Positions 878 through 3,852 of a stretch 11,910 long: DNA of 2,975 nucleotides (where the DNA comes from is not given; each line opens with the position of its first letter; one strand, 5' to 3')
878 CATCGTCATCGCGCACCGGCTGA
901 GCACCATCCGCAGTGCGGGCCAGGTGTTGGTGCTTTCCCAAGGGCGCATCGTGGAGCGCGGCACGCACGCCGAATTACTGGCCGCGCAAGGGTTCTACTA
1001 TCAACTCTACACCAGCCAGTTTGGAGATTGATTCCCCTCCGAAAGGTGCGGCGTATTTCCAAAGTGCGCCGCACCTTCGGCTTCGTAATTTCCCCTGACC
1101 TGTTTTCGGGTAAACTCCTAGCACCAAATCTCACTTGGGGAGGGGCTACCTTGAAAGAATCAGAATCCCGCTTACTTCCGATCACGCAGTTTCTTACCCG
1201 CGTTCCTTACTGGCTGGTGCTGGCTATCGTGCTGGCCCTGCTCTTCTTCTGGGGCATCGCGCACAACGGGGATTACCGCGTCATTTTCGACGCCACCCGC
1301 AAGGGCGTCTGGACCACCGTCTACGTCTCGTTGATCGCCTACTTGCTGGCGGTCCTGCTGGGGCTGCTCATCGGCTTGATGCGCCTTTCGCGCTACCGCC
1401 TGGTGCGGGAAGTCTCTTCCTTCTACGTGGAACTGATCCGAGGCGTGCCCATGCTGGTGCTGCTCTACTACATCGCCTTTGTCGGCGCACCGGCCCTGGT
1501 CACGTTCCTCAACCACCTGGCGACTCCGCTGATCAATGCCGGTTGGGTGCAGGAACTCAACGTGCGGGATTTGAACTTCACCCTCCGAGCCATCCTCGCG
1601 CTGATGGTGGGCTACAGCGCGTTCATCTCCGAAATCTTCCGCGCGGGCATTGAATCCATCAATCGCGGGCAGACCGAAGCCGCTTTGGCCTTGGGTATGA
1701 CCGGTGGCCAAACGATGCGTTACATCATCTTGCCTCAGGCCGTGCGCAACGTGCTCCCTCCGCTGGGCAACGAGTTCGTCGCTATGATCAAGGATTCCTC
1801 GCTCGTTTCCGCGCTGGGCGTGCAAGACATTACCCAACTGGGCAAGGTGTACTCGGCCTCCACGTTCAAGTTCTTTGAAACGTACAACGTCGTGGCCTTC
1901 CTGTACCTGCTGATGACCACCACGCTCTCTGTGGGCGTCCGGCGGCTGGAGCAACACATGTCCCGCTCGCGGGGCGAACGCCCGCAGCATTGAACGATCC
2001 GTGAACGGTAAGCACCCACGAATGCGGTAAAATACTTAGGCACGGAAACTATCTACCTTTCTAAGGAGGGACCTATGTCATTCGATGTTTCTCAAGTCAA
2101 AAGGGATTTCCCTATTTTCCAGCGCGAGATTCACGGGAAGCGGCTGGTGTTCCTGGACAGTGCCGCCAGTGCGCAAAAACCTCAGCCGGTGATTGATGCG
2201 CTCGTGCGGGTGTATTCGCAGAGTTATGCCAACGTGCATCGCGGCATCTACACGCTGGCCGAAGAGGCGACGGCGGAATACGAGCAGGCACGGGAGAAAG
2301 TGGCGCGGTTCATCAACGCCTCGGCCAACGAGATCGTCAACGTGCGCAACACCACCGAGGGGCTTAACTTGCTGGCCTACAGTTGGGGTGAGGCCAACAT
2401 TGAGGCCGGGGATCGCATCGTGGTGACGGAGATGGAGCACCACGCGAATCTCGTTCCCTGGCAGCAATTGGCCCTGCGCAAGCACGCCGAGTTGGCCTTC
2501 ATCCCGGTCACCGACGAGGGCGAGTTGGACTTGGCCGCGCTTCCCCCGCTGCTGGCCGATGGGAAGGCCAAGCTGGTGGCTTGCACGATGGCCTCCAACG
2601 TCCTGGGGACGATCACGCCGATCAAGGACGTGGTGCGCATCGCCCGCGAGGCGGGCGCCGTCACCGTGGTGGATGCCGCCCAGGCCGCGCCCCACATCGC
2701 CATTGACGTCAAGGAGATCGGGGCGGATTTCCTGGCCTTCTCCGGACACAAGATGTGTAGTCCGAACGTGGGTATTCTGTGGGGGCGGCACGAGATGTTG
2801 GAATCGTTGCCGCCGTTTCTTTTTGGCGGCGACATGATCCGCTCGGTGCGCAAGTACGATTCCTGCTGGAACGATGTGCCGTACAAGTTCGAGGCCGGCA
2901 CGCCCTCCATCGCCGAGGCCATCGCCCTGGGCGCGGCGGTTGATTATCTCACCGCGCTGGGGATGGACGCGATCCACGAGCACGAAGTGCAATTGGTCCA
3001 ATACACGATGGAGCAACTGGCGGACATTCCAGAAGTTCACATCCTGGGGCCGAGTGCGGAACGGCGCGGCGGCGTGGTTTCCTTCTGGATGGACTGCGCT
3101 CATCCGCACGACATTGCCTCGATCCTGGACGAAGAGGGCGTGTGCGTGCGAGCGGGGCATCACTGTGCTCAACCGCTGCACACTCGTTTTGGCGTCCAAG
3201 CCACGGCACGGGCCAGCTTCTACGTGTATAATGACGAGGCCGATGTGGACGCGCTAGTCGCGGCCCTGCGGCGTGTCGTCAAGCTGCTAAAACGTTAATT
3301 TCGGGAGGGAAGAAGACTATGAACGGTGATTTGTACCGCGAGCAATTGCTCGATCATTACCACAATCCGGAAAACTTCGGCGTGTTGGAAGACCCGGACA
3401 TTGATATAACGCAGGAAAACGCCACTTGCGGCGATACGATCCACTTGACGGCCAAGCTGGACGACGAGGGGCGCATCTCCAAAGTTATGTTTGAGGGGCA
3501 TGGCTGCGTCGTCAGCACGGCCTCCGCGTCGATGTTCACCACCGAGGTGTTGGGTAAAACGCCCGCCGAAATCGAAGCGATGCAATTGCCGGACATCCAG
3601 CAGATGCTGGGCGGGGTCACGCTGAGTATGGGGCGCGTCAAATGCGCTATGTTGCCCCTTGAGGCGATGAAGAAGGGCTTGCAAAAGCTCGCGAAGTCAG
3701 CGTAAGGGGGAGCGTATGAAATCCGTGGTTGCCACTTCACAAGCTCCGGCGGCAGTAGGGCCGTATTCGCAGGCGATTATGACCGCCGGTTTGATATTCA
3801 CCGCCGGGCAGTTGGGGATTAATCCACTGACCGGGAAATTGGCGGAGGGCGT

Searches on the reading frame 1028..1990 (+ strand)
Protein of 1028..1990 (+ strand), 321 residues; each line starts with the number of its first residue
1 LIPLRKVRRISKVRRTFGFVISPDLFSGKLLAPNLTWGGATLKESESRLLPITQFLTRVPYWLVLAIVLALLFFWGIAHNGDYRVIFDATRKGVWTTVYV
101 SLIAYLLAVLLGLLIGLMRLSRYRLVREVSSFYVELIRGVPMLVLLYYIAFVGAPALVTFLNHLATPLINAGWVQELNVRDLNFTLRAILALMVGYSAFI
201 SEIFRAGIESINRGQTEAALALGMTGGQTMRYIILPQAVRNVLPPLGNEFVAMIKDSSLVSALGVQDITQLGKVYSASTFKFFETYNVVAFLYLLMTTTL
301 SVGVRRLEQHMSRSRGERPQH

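Call 24: search_protein_families(library=pfam, proteins=[window:1028-1990:+], max_evalue=0.001)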
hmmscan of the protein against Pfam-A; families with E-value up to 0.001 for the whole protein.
window:1028-1990:+ (321 aa): 1 family
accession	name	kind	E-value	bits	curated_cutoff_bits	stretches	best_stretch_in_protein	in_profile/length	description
PF00528.27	BPD_transp_1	-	4.5e-24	85.6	26.4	1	108-312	1-183/184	Binding-protein-dependent transport system inner membrane component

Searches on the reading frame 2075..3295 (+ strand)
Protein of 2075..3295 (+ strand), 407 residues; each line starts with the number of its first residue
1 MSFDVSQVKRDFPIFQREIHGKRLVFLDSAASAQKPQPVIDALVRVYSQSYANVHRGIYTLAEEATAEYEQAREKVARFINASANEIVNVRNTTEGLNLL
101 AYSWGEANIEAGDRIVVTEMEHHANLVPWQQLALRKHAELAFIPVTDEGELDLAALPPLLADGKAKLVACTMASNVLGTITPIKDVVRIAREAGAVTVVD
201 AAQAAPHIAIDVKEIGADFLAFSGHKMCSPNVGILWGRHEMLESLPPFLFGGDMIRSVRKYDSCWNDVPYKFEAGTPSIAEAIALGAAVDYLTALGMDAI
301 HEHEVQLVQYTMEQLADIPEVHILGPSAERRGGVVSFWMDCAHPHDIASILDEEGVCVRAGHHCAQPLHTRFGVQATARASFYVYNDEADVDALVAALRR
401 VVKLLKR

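Call 24: search_protein_families(library=pfam, proteins=[window:2075-3295:+], max_evalue=0.001)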
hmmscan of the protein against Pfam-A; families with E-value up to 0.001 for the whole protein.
window:2075-3295:+ (407 aa): 5 families
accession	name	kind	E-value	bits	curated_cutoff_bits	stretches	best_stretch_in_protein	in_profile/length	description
PF00266.25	Aminotran_5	-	3.6e-140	467.6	21.5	1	25-394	1-371/371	Aminotransferase class-V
PF01212.27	Beta_elim_lyase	-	3.5e-06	27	27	1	110-242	69-216/288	Beta-eliminating lyase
PF01053.26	Cys_Met_Meta_PP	-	9.9e-06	24.8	27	1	109-226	88-198/381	Cys/Met metabolism PLP-dependent enzyme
PF00155.27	Aminotran_1_2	-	0.00014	21.7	19.7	1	70-202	45-187/361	Aminotransferase class I and II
PF01041.23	DegT_DnrJ_EryC1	-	0.00086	19.1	19.8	0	74-208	31-153/360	DegT/DnrJ/EryC1/StrS aminotransferase family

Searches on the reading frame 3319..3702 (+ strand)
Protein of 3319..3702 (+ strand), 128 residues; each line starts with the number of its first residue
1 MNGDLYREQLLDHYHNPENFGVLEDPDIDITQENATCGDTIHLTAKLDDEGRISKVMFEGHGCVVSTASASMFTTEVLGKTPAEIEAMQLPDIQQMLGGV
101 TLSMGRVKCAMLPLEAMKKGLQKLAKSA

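Call 24: search_protein_families(library=pfam, proteins=[window:3319-3702:+], max_evalue=0.001)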
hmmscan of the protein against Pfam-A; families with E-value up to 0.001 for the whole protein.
window:3319-3702:+ (128 aa): 1 family
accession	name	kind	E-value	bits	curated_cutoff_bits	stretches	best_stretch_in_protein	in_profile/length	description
PF01592.21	NifU_N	-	2.2e-25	89.7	22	1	6-124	2-120/127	NifU-like N terminal domain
